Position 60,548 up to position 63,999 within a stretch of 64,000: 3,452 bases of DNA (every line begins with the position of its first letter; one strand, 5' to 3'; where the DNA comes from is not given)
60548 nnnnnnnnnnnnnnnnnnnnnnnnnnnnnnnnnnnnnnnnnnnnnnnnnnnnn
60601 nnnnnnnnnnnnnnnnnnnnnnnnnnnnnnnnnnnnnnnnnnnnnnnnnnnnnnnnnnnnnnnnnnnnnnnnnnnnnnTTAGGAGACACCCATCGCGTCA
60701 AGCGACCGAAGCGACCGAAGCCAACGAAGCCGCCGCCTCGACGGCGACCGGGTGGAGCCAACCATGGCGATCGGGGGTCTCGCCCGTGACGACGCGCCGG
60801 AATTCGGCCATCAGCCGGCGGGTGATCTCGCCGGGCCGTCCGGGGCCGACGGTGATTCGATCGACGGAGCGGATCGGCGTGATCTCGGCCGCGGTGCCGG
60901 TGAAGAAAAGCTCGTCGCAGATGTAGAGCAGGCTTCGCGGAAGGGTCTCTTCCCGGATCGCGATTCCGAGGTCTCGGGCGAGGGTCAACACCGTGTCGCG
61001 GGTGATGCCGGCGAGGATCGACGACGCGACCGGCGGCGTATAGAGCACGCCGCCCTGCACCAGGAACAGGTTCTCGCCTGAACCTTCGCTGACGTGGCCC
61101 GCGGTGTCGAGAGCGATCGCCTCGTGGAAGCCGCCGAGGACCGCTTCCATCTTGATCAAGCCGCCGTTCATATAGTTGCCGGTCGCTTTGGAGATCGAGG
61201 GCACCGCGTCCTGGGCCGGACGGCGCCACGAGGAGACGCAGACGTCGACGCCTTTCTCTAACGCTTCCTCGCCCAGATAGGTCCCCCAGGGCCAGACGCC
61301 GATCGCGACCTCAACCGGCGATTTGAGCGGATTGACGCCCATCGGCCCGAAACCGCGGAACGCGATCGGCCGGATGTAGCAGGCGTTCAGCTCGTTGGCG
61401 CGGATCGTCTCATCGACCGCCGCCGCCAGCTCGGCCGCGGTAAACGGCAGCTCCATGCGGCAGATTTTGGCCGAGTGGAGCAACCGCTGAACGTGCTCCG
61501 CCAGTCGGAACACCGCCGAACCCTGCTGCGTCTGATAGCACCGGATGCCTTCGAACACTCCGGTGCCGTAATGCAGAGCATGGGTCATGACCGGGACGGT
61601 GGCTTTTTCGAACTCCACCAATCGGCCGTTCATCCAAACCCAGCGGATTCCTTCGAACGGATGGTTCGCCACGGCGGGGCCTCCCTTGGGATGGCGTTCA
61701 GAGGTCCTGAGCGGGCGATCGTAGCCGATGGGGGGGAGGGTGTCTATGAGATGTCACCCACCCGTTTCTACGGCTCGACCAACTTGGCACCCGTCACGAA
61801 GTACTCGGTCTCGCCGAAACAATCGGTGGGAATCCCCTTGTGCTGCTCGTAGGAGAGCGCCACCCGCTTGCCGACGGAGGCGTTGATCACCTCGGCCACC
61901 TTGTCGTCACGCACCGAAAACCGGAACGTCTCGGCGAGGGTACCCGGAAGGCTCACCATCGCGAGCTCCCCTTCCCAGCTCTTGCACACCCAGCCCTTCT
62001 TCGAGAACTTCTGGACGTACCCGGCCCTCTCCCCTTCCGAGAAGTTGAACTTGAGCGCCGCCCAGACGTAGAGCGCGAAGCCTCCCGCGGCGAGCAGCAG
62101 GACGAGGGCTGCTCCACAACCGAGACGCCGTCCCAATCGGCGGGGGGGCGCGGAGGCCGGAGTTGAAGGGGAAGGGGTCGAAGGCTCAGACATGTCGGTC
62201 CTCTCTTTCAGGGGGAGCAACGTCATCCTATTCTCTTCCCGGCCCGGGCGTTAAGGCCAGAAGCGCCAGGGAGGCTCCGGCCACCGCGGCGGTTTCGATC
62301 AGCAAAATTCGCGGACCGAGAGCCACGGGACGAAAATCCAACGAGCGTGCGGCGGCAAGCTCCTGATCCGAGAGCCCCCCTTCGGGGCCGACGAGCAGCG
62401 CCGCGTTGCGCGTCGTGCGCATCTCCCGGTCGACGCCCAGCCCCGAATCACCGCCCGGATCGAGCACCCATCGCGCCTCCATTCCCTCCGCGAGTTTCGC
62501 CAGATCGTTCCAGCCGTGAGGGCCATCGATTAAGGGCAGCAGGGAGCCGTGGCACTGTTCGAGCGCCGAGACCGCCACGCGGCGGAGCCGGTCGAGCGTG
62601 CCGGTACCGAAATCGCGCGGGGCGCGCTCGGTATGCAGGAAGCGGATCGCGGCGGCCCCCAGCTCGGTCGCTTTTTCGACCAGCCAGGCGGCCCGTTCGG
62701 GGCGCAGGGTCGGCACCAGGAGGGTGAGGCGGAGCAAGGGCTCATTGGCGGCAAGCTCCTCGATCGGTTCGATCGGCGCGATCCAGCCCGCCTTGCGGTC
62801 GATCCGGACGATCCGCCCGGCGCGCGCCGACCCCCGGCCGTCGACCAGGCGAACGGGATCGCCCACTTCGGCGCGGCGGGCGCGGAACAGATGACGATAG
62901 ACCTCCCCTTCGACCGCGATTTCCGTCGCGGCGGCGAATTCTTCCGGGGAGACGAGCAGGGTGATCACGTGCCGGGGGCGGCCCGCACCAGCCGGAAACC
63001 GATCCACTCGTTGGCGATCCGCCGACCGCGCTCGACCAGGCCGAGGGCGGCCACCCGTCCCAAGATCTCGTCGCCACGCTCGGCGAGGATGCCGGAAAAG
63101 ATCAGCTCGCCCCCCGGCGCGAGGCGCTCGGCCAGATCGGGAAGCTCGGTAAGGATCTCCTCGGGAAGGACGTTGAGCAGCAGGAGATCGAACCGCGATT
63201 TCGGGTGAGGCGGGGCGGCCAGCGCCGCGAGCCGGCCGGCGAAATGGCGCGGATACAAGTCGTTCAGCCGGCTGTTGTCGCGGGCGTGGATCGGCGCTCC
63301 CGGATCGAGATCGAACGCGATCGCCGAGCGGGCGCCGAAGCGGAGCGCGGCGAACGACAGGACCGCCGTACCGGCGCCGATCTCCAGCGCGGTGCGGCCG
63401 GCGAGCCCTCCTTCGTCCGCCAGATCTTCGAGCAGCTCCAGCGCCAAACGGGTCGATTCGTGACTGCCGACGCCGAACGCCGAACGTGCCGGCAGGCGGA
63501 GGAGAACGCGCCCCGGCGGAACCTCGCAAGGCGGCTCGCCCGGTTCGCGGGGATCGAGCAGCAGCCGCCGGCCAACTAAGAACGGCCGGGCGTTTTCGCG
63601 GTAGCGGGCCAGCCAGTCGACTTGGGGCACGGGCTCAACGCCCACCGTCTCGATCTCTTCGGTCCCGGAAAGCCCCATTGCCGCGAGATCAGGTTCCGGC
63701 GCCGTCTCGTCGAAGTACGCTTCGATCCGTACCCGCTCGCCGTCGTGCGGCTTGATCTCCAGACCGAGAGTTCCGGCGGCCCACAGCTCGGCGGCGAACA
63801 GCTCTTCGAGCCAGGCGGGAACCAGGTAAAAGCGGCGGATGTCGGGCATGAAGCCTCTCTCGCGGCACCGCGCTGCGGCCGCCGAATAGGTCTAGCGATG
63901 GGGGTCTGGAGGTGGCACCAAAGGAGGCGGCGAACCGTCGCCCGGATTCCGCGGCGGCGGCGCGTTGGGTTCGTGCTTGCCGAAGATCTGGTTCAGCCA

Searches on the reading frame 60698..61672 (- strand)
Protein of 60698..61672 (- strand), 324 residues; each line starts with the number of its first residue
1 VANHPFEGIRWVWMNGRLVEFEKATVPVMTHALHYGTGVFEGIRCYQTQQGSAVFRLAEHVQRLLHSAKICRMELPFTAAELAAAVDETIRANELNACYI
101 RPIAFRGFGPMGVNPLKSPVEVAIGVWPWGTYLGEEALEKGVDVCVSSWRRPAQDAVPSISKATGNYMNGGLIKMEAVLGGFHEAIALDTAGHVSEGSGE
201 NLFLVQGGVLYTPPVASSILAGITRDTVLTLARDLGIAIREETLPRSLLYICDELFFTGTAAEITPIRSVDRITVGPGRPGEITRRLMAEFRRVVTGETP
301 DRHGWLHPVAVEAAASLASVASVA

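Call 67: search_protein_families(library=pfam, proteins=[window:60698-61672:-], max_evalue=0.0001)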
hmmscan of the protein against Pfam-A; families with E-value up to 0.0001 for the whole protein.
window:60698-61672:- (324 aa): 1 family
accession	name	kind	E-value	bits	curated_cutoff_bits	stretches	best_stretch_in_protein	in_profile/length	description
PF01063.24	Aminotran_4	-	5.2e-50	170.8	28.5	1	38-270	1-223/223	Amino-transferase class IV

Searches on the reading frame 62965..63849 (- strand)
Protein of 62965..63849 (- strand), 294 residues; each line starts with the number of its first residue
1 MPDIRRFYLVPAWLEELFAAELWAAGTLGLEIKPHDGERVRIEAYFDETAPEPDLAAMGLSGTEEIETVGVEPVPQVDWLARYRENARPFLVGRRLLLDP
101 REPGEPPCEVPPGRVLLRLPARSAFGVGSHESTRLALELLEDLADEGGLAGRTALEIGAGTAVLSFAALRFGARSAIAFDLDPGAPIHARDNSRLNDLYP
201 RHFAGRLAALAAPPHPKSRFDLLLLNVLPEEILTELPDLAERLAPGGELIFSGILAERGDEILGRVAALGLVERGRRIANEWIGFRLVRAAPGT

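Call 67: search_protein_families(library=pfam, proteins=[window:62965-63849:-], max_evalue=0.0001)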
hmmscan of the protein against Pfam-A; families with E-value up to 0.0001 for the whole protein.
window:62965-63849:- (294 aa): 1 family
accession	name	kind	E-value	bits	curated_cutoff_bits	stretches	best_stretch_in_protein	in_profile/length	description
PF06325.19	PrmA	-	4.5e-35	122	22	1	38-286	54-292/296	Ribosomal protein L11 methyltransferase (PrmA)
